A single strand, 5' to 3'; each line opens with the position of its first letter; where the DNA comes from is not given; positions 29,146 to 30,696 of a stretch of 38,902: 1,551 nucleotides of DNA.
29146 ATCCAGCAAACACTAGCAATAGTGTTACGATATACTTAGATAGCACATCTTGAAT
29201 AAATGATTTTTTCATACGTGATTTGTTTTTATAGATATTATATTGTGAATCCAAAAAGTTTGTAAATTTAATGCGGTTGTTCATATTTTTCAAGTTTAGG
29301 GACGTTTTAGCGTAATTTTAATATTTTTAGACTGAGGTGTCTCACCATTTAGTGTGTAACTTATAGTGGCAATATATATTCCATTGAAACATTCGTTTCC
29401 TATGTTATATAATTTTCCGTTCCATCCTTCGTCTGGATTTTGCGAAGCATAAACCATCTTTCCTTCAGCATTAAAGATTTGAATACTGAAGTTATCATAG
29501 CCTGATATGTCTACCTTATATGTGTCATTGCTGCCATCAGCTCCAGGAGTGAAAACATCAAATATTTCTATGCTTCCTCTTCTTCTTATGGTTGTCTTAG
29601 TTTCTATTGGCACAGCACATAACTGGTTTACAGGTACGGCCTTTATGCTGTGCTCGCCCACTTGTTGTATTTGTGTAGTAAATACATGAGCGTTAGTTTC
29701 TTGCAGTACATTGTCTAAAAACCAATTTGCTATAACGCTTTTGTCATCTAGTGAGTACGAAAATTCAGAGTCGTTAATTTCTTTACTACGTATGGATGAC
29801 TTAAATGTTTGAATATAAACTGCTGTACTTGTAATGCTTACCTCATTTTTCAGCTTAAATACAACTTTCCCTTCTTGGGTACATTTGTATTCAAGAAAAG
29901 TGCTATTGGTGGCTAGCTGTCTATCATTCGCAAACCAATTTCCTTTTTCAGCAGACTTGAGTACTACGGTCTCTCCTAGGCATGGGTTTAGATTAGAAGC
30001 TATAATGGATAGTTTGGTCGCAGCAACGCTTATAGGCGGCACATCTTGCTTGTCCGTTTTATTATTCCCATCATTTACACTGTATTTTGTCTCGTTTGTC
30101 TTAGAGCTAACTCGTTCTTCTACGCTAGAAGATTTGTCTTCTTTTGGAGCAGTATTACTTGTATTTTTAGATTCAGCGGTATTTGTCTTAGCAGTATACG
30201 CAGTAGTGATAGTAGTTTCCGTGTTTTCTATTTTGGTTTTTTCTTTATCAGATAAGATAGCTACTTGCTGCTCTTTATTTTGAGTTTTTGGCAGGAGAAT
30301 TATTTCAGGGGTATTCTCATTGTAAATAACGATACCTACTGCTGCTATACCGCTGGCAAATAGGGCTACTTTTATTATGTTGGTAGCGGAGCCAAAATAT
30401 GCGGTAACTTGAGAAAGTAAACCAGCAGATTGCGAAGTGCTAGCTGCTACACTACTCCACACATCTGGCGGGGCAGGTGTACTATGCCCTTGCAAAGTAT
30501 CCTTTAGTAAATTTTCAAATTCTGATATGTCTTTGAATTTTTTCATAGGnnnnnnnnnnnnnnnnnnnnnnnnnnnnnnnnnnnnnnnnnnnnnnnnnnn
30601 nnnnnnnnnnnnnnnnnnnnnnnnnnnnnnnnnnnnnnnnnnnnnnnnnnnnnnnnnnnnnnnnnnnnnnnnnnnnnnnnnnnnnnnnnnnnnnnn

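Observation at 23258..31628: ECF sigma operon whose anti-sigma-like partner itself carries a T9SS type-B sorting domain, followed by a 2,000-aa T9SS cargo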

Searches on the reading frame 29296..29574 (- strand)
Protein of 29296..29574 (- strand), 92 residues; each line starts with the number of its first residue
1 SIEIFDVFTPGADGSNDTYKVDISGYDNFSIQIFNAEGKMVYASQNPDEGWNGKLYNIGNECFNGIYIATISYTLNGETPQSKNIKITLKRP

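Call 3: search_protein_families(library=ncbifam, proteins=[window:29296-29574:-], max_evalue=0.1)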
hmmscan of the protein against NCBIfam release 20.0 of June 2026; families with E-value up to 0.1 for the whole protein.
window:29296-29574:- (92 aa): 2 families
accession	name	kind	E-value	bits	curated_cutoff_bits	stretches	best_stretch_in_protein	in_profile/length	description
TIGR04131.1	Bac_Flav_CTERM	domain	4.1e-09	36.5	35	1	3-56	2-56/85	T9SS type B sorting domain-containing protein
TIGR04183.1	Por_Secre_tail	domain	9.1e-05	22.4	23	1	17-76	9-62/72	T9SS type A sorting domain-containing protein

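Call 4: search_protein_families(library=pfam, proteins=[window:29296-29574:-], max_evalue=0.1)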
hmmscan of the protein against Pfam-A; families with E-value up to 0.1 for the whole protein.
window:29296-29574:- (92 aa): 6 families
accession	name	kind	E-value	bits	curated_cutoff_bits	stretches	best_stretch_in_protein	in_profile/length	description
PF13585.12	CHU_C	-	5.1e-16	59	27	1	2-81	1-80/86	CHU_C Type IX secretion signal domain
PF18962.6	Por_Secre_tail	-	0.0013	19.5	27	1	25-73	18-64/75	Secretion system C-terminal sorting domain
PF13287.12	Fn3_assoc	-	0.077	13.6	23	0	69-84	10-25/59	Fn3 associated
PF21085.3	CusS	-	0.08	13.5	24.1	1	23-48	73-98/160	CusS sensor domain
PF13290.12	CHB_HEX_C_1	-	0.084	13.3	22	0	69-82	21-34/67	Chitobiase/beta-hexosaminidase C-terminal domain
PF18719.7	ArlS_N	-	0.094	13.4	27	0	27-52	59-84/140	ArlS sensor domain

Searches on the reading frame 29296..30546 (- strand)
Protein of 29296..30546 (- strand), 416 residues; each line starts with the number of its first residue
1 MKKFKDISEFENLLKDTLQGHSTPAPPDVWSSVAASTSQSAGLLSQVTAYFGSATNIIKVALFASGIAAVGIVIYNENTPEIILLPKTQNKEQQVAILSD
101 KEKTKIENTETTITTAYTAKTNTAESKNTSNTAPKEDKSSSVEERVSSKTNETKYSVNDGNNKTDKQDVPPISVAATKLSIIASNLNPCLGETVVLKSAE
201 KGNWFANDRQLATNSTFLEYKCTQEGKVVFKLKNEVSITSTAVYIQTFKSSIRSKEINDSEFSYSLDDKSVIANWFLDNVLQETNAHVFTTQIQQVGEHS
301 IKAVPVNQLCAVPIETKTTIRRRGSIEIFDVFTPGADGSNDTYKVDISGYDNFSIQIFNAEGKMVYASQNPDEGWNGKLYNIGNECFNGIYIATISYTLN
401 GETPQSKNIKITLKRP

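Call 3: search_protein_families(library=ncbifam, proteins=[window:29296-30546:-], max_evalue=0.1)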
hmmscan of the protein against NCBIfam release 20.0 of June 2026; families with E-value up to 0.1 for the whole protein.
window:29296-30546:- (416 aa): 3 families
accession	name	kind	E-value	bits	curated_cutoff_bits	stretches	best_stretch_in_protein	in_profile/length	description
TIGR04131.1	Bac_Flav_CTERM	domain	5.6e-08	32.8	35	1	327-380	2-56/85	T9SS type B sorting domain-containing protein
TIGR04183.1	Por_Secre_tail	domain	0.0006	19.7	23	1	342-400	10-62/72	T9SS type A sorting domain-containing protein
NF011757.0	PRK15210.1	equivalog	0.079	13.1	241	1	35-94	95-154/194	fimbrial protein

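Call 4: search_protein_families(library=pfam, proteins=[window:29296-30546:-], max_evalue=0.1)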
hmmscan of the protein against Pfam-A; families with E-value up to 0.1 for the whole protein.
window:29296-30546:- (416 aa): 3 families
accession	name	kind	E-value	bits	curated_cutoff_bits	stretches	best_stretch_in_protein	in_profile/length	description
PF13585.12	CHU_C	-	7.1e-15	55.3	27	1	326-405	1-80/86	CHU_C Type IX secretion signal domain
PF13178.11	DUF4005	-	0.012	16.7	22.1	1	108-166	27-85/102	Protein of unknown function (DUF4005)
PF18962.6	Por_Secre_tail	-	0.074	13.8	27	1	350-397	19-64/75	Secretion system C-terminal sorting domain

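Call 15: find_related_loci(query=A1, collection=genome_contigs, flank=8000)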
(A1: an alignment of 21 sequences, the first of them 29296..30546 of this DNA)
Query A1 (416 aa) in genome_contigs; peptide patterns used: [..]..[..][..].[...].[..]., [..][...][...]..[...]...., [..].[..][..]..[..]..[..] (x = any residue, [..] = any of these).
600 stretches matched a pattern (row limit reached: there are more); 351 encode a relative of the query (tblastn E <= 1e-3); the best 80 are kept; 80 distinct loci.
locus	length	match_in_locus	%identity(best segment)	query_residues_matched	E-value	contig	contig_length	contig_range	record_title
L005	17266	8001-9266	42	1-416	5e-96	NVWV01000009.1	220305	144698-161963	MAG: Bacteroidetes bacterium isolate NORP28 Contig_source1382A_102, whole genome shotgun sequence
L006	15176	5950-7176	37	1-416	4e-88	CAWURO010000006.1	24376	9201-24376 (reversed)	MAG: uncultured Bacteroidia bacterium isolate HER22_SIP_1000_bin_41 genome assembly, contig: HER22_SP_1000_bin_41-read_9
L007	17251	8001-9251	40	1-416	9e-88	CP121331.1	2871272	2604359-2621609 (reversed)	MAG: Sphingobacteriales bacterium isolate NCC532_bact_6916 chromosome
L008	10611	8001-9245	38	1-416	2e-83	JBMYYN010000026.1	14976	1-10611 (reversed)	MAG: Bacteroidia bacterium isolate ME_XS_2208_bin_33 ME_XS_2208_bin_33_26, whole genome shotgun sequence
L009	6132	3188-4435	38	1-415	4e-79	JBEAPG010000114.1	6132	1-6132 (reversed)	MAG: Bacteroidota bacterium isolate muddycreek_2019_sw_WHONDRS-S19S_0082_A_bin.27 scaffold_0004647, whole genome shotgun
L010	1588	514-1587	38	1-356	4e-75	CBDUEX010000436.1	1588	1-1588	MAG TPA_asm: uncultured Bacteroidia bacterium isolate SRR22808126_concoct_122 genome assembly, contig: ERZ25043457.79676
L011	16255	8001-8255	39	328-414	6e-16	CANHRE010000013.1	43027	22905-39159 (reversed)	MAG: Flavobacteriales bacterium isolate RE-26jul17-153 genome assembly, contig: RE-26jul17-C919, whole genome shotgun se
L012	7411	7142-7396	39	328-414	6e-15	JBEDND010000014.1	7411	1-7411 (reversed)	MAG: Bacteroidota bacterium isolate NASQAN2015_111_B_bin.81 scaffold_198092, whole genome shotgun sequence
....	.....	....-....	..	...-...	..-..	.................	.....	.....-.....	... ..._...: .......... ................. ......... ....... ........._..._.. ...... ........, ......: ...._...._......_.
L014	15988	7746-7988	42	326-406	3e-14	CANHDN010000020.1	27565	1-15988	MAG: Bacteroidetes bacterium isolate RE-18aug17-35 genome assembly, contig: RE-18aug17-C2113, whole genome shotgun seque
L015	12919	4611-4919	34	294-414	2e-15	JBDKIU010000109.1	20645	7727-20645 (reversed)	MAG: Bacteroidota bacterium isolate greatmiami_2019_sw_WHONDRS-S19S_0099_B_bin.77 scaffold_2595156, whole genome shotgun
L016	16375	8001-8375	28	275-397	6e-13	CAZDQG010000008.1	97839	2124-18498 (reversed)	MAG TPA_asm: uncultured Saprospiraceae bacterium isolate SRP173033_co2_119 genome assembly, contig: NODE_70_length_97839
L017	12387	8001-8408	32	233-379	7e-13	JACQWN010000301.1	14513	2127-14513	MAG: Bacteroidia bacterium isolate NC_groundwater_1490_Pr4_B-0.1um_35_3 SR1-18-B1_scaffold_78852, whole genome shotgun s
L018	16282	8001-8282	38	319-410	5e-12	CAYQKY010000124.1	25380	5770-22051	MAG TPA_asm: uncultured Phaeodactylibacter sp. isolate SRP329715_co2_310 genome assembly, contig: NODE_3924_length_25380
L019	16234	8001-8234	38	332-411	5e-12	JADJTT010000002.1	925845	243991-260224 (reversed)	MAG: Saprospirales bacterium isolate Hirt_18-Q3-R61-65_BAT3C.578 tig00001500-10-9248040, whole genome shotgun sequence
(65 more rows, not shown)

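Call 67: predict_structure(alignment_id=A1)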
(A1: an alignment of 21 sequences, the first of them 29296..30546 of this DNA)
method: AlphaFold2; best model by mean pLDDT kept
length: 416 residues; sequences in the alignment: 21
mean_pLDDT: 66.2   pTM: 0.49
mean pLDDT of the five models: 66.2, 64.8, 64.5, 63.8, 63.2
residues with pLDDT >= 90: 173; 70-90: 53; 50-70: 30; < 50: 160
segments of 3 or more residues with pLDDT < 50: 1-3, 24-176
pLDDT, mean of each block of 10 residues (from residue 1): 55 58 46 38 28 31 31 30 30 27 26 25 26 26 30 25 31 54 96 96 96 96 96 94 95 93 95 97 96 94 95 95 84 53 85 93 92 85 84 93 91 77
secondary structure, 60 per line:
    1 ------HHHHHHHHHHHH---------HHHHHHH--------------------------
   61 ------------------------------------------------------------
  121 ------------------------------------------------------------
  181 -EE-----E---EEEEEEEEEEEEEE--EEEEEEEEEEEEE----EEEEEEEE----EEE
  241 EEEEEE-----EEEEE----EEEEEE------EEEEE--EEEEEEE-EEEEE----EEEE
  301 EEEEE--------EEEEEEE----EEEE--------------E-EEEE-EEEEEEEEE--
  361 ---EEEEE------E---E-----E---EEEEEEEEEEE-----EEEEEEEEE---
elements in order: H7-18 H28-34 E193-206 E209-221 E226-233 E238-246 E252-256 E261-266 E273-277 E280-286 E288-292 E297-305 E314-320 E325-328 E345-348 E350-358 E364-368 E389-399 E405-413

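Call 72: fold_search(model_id=the predicted structure, library=pdb)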
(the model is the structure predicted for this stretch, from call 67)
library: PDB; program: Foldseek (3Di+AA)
matches with E <= 10: 1349; with E <= 0.001: 167
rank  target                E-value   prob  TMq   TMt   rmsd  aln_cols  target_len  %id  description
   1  8bxr                  1.4e-07  1.00  0.25  0.32  10.0       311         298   10  Titin FnIII-domain I109-I111 (I/A4-A/A6) from the MIR region (released 2023-02-15)
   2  8peq_B                1.9e-07  1.00  0.25  0.34  10.0       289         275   10  Complex of diubiquitin-derived artificial binding protein (Affilin) variant Af2 with its target oncofetal fibronectin  (released 2024-06-26)
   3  4gh7_B                7.5e-07  1.00  0.23  0.29  10.7       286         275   12  Crystal structure of Anticalin N7A in complex with oncofetal fibronectin fragment Fn7B8 (released 2012-12-26)
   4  4gh7_D                8.4e-07  1.00  0.24  0.31  10.1       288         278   10  Crystal structure of Anticalin N7A in complex with oncofetal fibronectin fragment Fn7B8 (released 2012-12-26)
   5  9flp_A                1.0e-06  1.00  0.26  0.15   9.4       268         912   13  CryoEM structure of the neck (1403-2314) in the grappling hook protein A (GhpA) in the bacterium Aureispira sp. CCB-QB (released 2024-10-16)
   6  2yn5_A                1.0e-06  1.00  0.22  0.28  12.3       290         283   11  Structural insight into the giant calcium-binding adhesin SiiE: implications for the adhesion of Salmonella enterica t (released 2013-04-03)
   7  8q6t_I                1.6e-06  1.00  0.20  0.09  13.9       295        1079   10  Helical reconstruction of the relaxed thick filament from FIB milled left ventricular mouse myofibrils (released 2023-11-01)
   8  9rcs_A                1.9e-06  1.00  0.24  0.31  11.0       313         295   10  Cardioderma bat coronavirus KY43 receptor binding domain in complex with human CEACAM6 (released 2026-04-08)
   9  2jll                  1.9e-06  1.00  0.18  0.20  12.6       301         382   12  Crystal structure of NCAM2 IgIV-FN3II (released 2009-11-17)
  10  5uv6_B                2.6e-06  1.00  0.23  0.31  11.5       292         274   13  Crystal structure of human Opioid Binding Protein/Cell Adhesion Molecule Like (OPCML) (released 2018-03-21)
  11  5n47_F                2.6e-06  1.00  0.21  0.27  11.3       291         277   10  Structure of Anticalin N7E in complex with the three-domain fragment Fn7B8 of human oncofetal fibronectin (released 2018-02-14)
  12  2yn5_B                2.7e-06  1.00  0.23  0.30  12.0       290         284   10  Structural insight into the giant calcium-binding adhesin SiiE: implications for the adhesion of Salmonella enterica t (released 2013-04-03)
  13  4pbx                  3.0e-06  1.00  0.20  0.16  12.1       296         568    9  Crystal structure of the six N-terminal domains of human receptor protein tyrosine phosphatase sigma (released 2014-11-12)
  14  6za2_A                3.9e-06  1.00  0.18  0.08  29.4       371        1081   12  Crystal structure of dimeric latent PorU from Porphyromonas gingivalis (released 2021-09-29)
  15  8v2b_B                5.1e-06  1.00  0.16  0.13  15.4       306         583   11  Cryo-EM structure of mouse type II OSM receptor complex: model for full extracellular assembly (released 2024-11-20)
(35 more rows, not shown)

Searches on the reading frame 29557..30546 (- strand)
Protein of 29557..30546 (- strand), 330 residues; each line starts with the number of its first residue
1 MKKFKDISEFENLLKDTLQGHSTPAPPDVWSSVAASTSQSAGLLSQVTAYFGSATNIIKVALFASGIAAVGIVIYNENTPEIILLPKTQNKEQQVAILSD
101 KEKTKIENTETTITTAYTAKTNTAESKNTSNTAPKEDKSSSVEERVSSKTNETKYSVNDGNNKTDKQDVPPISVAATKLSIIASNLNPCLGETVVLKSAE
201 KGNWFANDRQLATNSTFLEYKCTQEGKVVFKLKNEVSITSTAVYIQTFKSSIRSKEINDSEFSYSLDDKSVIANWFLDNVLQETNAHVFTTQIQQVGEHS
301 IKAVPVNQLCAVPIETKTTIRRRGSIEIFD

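Call 9: find_homologous_proteins(query=window:29557-30546:-, max_evalue=0.001)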
Query window:29557-30546:- (330 aa): 30 proteins with E <= 0.001 among 2420 candidates.
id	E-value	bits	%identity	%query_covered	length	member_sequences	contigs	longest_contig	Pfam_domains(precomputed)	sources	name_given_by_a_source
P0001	2.0e-205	699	100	100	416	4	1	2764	PF13585.13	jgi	-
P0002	9.3e-145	500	73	100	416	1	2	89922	PF13585.13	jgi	jgi:gliding motility-associated-like protein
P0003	1.6e-143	496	73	100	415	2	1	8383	PF13585.13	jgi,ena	jgi:gliding motility-associated-like protein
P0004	3.5e-139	481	71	100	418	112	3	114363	PF13585.13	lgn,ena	-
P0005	6.5e-139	480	71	100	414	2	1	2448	PF13585.13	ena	-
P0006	8.0e-58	214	38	99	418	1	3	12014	PF13585.13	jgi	jgi:gliding motility-associated-like protein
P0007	1.1e-57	214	74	41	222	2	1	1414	PF13585.13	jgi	jgi:gliding motility-associated-like protein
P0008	1.7e-56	210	38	100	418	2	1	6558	PF13585.13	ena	-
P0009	3.6e-55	206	37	100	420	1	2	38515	PF13585.13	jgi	jgi:gliding motility-associated-like protein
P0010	2.0e-54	203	38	100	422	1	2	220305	PF13585.13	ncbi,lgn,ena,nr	ncbi:MAG: hypothetical protein COA58_12845 [Bacteroidetes bacterium]|nr:MAG: hypothetical protein CO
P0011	2.5e-53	200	37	100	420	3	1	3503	PF13585.13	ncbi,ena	-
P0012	7.7e-53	198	38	100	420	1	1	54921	PF13585.13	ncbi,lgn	-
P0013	4.1e-52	196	40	100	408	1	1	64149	PF13585.13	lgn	-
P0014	1.3e-51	194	37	100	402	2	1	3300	PF13585.13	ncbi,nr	ncbi:MAG: gliding motility-associated C-terminal domain-containing protein, partial [Bacteroidia bac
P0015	1.0e-50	191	37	100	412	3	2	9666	PF13585.13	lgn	-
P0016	1.5e-50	190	38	100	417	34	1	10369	PF13585.13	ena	-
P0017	2.6e-50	190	33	100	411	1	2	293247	PF13585.13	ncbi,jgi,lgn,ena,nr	ncbi:gliding motility-associated C-terminal domain-containing protein [Bacteroidia bacterium]|nr:gli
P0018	3.2e-50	189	34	100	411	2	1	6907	PF13585.13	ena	-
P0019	2.2e-49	187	38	100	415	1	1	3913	PF13585.13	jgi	jgi:hypothetical protein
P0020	1.6e-48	184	37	100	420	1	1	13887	PF13585.13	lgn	-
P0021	3.2e-47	179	39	100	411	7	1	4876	PF13585.13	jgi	jgi:gliding motility-associated-like protein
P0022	6.1e-47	179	36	100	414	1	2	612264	PF13585.13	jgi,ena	-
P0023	1.9e-46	177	35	100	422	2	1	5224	PF13585.13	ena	-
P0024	4.2e-46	176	36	100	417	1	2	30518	PF13585.13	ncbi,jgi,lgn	ncbi:MAG: hypothetical protein RLZZ337_991 [Bacteroidota bacterium]|jgi:gliding motility-associated-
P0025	3.0e-44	170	36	100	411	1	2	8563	PF13585.13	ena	-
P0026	1.0e-43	168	36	100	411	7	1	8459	PF13585.13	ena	-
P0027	6.2e-43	165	34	100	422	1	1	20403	PF13585.13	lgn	-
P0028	4.8e-42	163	34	100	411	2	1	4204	PF13585.13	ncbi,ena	-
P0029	1.7e-33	134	33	100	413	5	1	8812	PF13585.13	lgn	-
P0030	1.0e-27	116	29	99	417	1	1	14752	PF13585.13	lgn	-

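Call 12: find_encoding_contigs(protein=P0017, flank=10000, max_places=2)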
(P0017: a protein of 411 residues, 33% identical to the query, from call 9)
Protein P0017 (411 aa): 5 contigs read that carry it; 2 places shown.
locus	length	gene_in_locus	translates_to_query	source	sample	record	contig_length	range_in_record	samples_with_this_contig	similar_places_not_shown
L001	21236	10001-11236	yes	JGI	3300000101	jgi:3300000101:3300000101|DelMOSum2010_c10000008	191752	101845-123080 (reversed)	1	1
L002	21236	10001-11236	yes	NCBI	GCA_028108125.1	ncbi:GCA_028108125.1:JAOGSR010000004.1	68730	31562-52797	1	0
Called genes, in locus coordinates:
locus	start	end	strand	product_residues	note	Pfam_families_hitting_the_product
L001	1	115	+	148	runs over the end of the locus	PF12869:tRNA_anti-like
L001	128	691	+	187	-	PF04264:YceI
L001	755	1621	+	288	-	PF19089:DUF5777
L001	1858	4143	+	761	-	PF18911:PKD_4 (faint), PF13585:CHU_C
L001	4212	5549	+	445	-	PF01979:Amidohydro_1, PF12890:DHOase (weak), PF07969:Amidohydro_3 (weak)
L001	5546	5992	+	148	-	PF03544:TonB_C (faint)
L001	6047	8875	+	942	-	PF02012:BNR (faint), PF15902:Sortilin-Vps10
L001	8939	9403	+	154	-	-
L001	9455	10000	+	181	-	PF04542:Sigma70_r2, PF08281:Sigma70_r4_2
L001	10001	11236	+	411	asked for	PF13585:CHU_C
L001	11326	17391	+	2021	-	PF18911:PKD_4 (weak), PF00801:PKD (weak), PF18911:PKD_4, PF13585:CHU_C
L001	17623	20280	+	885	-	PF00809:Pterin_bind, PF02607:B12-binding_2, PF02310:B12-binding, PF02965:Met_synt_B12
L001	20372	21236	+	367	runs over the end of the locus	PF13439:Glyco_transf_4, PF13477:Glyco_trans_4_2, PF13579:Glyco_trans_4_4, PF00534:Glycos_transf_1, PF13692:Glyco_trans_1_4, PF20706:GT4-conflict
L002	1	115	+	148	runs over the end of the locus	PF12869:tRNA_anti-like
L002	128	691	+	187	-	PF04264:YceI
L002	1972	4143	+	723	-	PF18911:PKD_4 (faint), PF13585:CHU_C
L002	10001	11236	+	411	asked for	PF13585:CHU_C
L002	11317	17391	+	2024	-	PF18911:PKD_4 (weak), PF00801:PKD (weak), PF18911:PKD_4, PF13585:CHU_C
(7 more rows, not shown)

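Call 13: find_encoding_contigs(protein=P0030, flank=10000, max_places=2)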
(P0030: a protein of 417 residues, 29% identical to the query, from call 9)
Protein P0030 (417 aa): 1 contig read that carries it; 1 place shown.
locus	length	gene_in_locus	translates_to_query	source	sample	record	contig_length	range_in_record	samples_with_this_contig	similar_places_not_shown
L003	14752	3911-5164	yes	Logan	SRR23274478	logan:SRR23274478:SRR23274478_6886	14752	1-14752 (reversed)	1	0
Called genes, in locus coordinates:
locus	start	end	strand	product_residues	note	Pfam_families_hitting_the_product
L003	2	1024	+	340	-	?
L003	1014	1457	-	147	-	PF00293:NUDIX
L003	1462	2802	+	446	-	PF01979:Amidohydro_1, PF07969:Amidohydro_3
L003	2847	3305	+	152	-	-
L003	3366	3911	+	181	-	PF07638:Sigma70_ECF (faint), PF04542:Sigma70_r2, PF08281:Sigma70_r4_2, PF04545:Sigma70_r4 (weak)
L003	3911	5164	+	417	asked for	PF13585:CHU_C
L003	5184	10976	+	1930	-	PF00801:PKD, PF18911:PKD_4, PF00801:PKD, PF18911:PKD_4, PF00801:PKD (weak), PF18911:PKD_4 (weak), PF13585:CHU_C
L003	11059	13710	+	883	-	PF00809:Pterin_bind, PF02607:B12-binding_2, PF02310:B12-binding, PF02965:Met_synt_B12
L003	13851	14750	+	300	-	?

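Call 14: find_encoding_contigs(protein=P0010, flank=10000, max_places=2)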
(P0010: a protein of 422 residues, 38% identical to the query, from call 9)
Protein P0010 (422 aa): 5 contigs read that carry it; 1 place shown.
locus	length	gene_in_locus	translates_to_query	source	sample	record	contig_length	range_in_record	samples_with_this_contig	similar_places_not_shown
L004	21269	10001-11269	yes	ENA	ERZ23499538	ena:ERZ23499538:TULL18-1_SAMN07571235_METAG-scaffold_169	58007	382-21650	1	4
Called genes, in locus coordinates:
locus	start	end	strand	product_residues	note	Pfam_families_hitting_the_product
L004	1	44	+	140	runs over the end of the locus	?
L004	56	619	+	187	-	PF04264:YceI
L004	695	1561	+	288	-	PF19089:DUF5777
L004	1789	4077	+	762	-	PF18911:PKD_4, PF13585:CHU_C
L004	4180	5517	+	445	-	PF01979:Amidohydro_1, PF12890:DHOase (weak), PF07969:Amidohydro_3 (weak)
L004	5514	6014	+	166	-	PF03544:TonB_C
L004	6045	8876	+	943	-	PF15902:Sortilin-Vps10, PF15899:BNR_6 (faint), PF15902:Sortilin-Vps10 (weak)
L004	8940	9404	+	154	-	-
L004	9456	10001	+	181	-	PF07638:Sigma70_ECF (faint), PF04542:Sigma70_r2, PF08281:Sigma70_r4_2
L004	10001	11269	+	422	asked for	PF13585:CHU_C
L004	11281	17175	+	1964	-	PF18911:PKD_4 (weak), PF00801:PKD (weak), PF18911:PKD_4, PF13585:CHU_C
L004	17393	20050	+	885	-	PF00809:Pterin_bind, PF02607:B12-binding_2, PF02310:B12-binding, PF02965:Met_synt_B12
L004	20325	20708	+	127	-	PF10807:DUF2541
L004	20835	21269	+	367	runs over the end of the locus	PF13439:Glyco_transf_4, PF13477:Glyco_trans_4_2, PF13579:Glyco_trans_4_4, PF00534:Glycos_transf_1, PF13692:Glyco_trans_1_4, PF20706:GT4-conflict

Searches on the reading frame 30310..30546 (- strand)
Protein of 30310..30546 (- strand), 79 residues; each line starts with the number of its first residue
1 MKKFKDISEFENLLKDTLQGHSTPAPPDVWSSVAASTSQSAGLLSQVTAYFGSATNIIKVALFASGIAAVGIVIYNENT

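Call 29: find_homologous_proteins(query=A2, max_evalue=0.01)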
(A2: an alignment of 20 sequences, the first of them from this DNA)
Query A2 (20 sequences) (79 aa, profile of the alignment): 5 proteins with E <= 0.01 among 2090 candidates.
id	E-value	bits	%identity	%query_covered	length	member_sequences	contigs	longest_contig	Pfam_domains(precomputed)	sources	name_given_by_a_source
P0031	1.1e-21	95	89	100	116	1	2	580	-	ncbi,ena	-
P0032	8.6e-18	82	72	99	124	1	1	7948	-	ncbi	ncbi:MAG: hypothetical protein QMC70_00335, partial [Bacteroidia bacterium]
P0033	1.8e-13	68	22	84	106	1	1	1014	-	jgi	-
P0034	7.2e-7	47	33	34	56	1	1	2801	-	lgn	-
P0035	1.3e-6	46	-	-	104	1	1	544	-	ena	-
